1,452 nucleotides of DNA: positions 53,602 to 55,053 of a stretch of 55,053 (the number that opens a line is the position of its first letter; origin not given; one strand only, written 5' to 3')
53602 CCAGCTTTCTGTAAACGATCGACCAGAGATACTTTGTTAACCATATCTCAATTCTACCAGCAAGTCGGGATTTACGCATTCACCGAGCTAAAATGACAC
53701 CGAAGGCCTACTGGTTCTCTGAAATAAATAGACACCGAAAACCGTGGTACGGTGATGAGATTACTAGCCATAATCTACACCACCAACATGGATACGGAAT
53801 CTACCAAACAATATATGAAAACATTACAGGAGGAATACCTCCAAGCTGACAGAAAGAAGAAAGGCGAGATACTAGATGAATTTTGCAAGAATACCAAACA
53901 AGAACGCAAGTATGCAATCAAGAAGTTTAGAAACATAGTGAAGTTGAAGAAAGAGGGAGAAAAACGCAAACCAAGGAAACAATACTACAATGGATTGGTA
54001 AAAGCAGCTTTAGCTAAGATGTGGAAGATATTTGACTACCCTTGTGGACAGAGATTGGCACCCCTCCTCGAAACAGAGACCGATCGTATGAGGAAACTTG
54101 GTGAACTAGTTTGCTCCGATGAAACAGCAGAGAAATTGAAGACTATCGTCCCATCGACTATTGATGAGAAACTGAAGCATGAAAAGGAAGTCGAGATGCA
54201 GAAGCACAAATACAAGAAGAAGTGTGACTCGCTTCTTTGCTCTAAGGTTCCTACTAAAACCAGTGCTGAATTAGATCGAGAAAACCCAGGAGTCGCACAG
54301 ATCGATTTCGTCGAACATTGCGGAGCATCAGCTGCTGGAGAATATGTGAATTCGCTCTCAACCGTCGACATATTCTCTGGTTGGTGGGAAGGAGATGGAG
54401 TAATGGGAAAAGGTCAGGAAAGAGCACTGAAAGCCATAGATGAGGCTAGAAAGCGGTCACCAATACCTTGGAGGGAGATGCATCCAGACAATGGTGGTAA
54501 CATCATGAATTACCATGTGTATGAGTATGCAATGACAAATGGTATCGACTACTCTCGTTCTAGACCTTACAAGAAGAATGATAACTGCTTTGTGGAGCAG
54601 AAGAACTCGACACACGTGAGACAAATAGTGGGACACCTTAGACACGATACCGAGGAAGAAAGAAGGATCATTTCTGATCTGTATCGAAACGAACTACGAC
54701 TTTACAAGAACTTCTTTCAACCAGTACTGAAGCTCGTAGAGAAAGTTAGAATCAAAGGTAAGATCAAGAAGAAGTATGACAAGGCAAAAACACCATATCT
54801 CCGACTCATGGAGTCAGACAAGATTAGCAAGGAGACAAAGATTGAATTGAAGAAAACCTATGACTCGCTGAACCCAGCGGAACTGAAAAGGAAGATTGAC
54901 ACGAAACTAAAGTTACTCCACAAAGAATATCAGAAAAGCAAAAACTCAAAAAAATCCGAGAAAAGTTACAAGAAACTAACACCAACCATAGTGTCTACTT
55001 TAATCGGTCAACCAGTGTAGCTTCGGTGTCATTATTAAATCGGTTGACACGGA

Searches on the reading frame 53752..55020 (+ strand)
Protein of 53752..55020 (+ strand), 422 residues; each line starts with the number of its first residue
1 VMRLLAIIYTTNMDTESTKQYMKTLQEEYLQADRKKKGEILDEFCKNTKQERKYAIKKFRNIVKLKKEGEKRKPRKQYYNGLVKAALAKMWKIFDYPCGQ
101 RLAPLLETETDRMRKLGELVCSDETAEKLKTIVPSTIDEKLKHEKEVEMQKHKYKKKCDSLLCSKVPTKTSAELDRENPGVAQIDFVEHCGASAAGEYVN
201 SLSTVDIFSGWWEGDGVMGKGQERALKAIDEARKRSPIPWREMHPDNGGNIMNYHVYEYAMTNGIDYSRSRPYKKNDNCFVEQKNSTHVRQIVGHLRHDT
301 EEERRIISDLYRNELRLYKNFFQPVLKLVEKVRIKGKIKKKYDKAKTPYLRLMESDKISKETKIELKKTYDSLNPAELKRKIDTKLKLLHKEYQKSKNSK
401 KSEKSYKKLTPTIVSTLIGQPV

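Call 81: search_protein_families(library=pfam, proteins=[window:53752-55020:+], max_evalue=0.001)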
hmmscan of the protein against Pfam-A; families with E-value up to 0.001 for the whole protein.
window:53752-55020:+ (422 aa): 1 family
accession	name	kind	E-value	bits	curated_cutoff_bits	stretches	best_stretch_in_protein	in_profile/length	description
PF00665.32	rve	-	1.5e-06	28.8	32.6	1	178-274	4-101/102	Integrase core domain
